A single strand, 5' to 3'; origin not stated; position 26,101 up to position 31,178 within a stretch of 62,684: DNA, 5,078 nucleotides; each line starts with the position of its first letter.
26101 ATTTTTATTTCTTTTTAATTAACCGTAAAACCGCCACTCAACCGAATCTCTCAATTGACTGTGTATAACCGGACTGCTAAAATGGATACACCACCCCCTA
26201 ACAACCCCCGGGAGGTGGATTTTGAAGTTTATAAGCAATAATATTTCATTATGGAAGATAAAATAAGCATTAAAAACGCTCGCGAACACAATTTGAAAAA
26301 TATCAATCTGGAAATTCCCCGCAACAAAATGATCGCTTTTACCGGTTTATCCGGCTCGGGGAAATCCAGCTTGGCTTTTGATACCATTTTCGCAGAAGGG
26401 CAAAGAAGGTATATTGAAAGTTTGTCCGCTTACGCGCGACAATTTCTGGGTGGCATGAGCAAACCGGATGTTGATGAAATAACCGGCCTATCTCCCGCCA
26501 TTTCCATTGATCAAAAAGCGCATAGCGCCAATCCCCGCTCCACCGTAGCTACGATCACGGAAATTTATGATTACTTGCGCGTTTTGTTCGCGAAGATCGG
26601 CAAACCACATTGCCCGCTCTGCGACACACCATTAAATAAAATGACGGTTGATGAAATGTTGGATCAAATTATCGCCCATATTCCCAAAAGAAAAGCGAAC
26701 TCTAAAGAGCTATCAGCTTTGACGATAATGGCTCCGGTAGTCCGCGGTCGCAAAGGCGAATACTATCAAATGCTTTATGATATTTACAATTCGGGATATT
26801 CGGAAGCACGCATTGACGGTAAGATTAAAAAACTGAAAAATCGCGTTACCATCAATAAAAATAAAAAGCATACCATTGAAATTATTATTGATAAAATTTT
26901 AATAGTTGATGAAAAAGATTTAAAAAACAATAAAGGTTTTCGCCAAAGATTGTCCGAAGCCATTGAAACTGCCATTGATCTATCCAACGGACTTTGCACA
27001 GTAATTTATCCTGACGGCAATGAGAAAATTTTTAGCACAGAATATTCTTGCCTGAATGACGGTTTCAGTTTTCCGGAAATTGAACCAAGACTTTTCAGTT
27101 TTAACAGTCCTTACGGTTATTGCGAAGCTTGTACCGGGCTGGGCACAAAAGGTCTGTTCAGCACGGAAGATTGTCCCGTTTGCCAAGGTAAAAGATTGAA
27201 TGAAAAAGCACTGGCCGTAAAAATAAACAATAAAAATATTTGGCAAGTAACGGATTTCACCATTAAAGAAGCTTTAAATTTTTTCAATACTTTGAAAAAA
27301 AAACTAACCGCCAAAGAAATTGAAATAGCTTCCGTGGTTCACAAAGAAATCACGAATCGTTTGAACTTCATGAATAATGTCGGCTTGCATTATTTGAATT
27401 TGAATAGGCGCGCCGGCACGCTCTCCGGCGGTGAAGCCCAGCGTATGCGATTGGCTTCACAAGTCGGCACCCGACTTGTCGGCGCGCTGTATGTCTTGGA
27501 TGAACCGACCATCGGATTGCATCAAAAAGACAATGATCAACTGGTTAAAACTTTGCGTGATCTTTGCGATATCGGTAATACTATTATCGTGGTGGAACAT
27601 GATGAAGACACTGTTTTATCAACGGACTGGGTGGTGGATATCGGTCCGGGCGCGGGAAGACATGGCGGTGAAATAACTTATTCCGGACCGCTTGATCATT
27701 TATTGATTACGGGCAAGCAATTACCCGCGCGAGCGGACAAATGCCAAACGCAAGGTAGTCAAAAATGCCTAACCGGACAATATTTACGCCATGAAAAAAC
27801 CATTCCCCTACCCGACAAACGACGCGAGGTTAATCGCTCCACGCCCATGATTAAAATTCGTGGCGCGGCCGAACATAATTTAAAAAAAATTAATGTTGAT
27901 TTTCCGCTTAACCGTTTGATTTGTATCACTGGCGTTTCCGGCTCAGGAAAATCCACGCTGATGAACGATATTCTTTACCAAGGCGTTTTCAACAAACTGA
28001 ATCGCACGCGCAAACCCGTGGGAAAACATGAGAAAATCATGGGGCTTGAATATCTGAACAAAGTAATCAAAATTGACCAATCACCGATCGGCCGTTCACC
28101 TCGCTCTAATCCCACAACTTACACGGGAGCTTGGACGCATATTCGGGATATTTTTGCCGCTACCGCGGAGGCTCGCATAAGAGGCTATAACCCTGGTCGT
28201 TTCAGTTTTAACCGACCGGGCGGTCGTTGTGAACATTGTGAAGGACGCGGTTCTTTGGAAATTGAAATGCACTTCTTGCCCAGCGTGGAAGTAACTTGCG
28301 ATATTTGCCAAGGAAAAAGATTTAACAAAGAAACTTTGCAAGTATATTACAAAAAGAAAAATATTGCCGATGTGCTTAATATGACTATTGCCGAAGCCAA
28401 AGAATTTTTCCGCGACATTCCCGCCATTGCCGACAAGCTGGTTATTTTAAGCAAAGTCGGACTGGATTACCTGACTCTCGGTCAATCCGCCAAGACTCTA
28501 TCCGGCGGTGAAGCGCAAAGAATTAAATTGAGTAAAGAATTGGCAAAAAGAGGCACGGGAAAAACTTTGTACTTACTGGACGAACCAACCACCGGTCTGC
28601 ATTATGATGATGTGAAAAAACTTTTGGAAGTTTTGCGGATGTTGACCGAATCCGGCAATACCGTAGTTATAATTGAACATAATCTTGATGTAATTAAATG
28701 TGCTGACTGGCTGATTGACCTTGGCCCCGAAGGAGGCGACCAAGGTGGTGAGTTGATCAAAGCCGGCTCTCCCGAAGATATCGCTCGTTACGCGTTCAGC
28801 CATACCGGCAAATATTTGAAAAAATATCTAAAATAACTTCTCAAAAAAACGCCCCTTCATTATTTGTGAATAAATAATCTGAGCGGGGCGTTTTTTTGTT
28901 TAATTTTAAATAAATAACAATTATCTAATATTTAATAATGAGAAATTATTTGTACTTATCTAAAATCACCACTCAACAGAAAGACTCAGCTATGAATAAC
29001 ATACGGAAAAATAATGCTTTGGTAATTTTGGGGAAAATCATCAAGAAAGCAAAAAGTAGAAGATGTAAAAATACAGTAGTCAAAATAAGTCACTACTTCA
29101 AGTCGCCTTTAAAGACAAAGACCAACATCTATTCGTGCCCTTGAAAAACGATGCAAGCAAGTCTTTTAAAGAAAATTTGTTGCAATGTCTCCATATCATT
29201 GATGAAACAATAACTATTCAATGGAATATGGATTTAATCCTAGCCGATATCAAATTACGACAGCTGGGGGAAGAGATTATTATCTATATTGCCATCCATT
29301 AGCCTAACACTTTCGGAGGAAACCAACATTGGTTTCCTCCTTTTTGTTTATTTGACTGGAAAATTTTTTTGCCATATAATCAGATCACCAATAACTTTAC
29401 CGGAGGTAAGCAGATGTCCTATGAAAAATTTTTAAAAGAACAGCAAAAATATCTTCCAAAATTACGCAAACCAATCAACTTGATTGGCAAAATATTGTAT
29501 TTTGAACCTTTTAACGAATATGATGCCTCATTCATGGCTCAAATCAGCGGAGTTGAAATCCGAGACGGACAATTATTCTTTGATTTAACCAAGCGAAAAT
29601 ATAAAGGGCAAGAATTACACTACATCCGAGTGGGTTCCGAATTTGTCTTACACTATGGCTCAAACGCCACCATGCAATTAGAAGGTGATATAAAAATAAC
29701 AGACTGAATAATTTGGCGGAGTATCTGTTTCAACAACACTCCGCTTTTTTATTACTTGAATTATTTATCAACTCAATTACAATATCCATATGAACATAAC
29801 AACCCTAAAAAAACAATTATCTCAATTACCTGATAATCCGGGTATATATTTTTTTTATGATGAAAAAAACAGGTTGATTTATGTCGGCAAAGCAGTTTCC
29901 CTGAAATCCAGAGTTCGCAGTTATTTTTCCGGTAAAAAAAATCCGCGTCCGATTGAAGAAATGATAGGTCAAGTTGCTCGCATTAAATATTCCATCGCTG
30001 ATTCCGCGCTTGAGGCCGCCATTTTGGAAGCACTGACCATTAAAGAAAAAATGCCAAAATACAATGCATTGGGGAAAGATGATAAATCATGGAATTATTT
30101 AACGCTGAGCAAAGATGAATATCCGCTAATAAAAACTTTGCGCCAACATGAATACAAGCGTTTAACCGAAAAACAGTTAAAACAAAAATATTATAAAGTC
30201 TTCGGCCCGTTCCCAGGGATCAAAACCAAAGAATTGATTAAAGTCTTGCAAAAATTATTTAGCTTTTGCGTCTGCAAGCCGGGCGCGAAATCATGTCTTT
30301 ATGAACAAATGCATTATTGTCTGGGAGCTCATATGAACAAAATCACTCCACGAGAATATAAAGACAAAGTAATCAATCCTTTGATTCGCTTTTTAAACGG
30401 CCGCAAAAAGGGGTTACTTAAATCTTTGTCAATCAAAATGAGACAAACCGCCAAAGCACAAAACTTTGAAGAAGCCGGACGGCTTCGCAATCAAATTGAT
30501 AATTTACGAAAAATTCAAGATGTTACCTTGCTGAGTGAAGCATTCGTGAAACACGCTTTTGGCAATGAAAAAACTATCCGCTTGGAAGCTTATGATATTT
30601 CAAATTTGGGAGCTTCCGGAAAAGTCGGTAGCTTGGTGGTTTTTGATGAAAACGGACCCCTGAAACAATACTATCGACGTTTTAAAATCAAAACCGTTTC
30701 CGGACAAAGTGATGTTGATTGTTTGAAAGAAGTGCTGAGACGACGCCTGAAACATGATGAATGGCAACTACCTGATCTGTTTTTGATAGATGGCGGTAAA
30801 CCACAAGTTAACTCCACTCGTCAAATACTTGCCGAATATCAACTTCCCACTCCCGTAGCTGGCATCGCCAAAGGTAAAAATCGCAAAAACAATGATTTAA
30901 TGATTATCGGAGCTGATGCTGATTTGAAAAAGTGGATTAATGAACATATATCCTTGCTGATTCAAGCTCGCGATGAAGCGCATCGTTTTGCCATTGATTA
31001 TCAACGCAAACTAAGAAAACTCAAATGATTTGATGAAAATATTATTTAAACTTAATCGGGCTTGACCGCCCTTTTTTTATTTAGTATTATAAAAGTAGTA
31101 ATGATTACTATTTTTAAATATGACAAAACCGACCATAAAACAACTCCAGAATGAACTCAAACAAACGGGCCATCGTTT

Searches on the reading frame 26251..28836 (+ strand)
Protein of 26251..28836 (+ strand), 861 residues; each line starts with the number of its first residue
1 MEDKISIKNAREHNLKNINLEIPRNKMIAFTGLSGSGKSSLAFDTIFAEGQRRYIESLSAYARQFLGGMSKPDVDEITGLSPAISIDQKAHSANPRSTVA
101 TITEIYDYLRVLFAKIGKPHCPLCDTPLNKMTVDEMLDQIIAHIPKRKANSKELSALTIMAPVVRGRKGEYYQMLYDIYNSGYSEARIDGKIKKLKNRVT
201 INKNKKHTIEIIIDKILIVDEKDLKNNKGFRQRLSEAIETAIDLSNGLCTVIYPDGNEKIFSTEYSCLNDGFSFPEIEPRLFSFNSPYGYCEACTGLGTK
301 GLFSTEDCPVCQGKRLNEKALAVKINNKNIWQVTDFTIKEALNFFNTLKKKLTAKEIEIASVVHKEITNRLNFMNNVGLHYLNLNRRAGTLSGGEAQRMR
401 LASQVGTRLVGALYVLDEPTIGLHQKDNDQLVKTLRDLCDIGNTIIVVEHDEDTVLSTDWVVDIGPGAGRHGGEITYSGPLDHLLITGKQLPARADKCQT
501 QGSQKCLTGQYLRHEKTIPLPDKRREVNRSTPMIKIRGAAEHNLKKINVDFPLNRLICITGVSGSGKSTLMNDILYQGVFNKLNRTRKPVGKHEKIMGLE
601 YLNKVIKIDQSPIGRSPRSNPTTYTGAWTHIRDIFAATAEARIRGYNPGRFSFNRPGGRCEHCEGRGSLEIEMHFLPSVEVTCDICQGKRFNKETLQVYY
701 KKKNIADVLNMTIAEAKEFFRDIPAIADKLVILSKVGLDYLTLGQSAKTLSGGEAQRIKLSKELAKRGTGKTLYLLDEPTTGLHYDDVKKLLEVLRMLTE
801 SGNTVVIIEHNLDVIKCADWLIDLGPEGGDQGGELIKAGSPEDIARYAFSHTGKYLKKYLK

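Call 28: search_protein_families(library=pfam, proteins=[window:26251-28836:+], max_evalue=0.01)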
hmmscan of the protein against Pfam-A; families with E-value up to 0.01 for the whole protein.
window:26251-28836:+ (861 aa): 23 families
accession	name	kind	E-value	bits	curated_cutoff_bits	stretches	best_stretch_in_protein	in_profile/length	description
PF17760.6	UvrA_inter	-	8e-25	87.3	23.3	1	138-254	4-108/109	UvrA interaction domain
PF00005.33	ABC_tran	-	9.5e-23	81.7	25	4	731-781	87-137/137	ABC transporter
PF02463.25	SMC_N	-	3.4e-10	40.1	40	0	717-822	135-209/220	RecF/RecN/SMC N terminal domain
PF13304.12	AAA_21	-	8.5e-09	36.3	27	1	767-807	255-295/304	AAA domain, putative AbiEii toxin, Type IV TA system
PF13555.12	AAA_29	-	6.4e-08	32.7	27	1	548-571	16-39/61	P-loop containing region of AAA domain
PF03193.22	RsgA_GTPase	-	6.7e-07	29.7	30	0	531-577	84-129/174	RsgA GTPase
PF13476.12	AAA_23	-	5.5e-06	27.6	27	1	536-589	4-53/201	AAA domain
PF20703.3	nSTAND1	-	9.6e-05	22.6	27.1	0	11-42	19-50/379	Novel STAND NTPase 1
PF06745.19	ATPase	-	9.8e-05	22.3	26.6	0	551-579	16-44/231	KaiC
PF13191.12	AAA_16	-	0.00055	20.9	32.6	0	555-575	25-45/167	AAA ATPase domain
PF20720.3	nSTAND3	-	0.00064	19.9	27.2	0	554-577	17-40/155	Novel STAND NTPase 3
PF13175.12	AAA_15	-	0.00064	19.9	32.1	0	763-809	321-367/374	AAA ATPase domain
PF13401.12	AAA_22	-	0.00071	20.3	27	0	555-576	6-27/130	AAA domain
PF00684.25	DnaJ_CXXCXGXG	-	0.00071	20.2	32.7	0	659-689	17-50/65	DnaJ central domain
PF13238.12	AAA_18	-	0.00074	20.4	29.4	0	557-573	1-17/128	AAA domain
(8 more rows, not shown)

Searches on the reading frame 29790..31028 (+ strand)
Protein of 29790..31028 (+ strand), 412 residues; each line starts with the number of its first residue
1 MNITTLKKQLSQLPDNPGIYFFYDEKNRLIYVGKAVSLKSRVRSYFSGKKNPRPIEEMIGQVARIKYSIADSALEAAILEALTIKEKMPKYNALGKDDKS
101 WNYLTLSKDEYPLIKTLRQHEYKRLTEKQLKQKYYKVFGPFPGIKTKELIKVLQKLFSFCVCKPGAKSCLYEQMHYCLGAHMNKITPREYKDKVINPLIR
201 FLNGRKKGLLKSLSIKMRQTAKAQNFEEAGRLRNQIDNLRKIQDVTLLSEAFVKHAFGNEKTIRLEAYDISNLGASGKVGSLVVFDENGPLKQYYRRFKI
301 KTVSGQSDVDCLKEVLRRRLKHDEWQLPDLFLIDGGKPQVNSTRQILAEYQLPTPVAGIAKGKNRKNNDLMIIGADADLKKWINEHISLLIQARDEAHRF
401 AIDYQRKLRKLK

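Call 28: search_protein_families(library=pfam, proteins=[window:29790-31028:+], max_evalue=0.01)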
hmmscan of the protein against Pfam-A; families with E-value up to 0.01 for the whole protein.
window:29790-31028:+ (412 aa): 3 families
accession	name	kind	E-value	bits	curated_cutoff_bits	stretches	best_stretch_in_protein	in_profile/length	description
PF08459.17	UvrC_RNaseH_dom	-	1.7e-38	132.4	22.3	1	261-402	9-159/159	UvrC RNAse H endonuclease domain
PF01541.30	GIY-YIG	-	1.7e-09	38.3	22.6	1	17-92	2-78/78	GIY-YIG catalytic domain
PF02151.25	UVR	-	3.8e-08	33.2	21.5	1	208-241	2-35/36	UvrB/uvrC motif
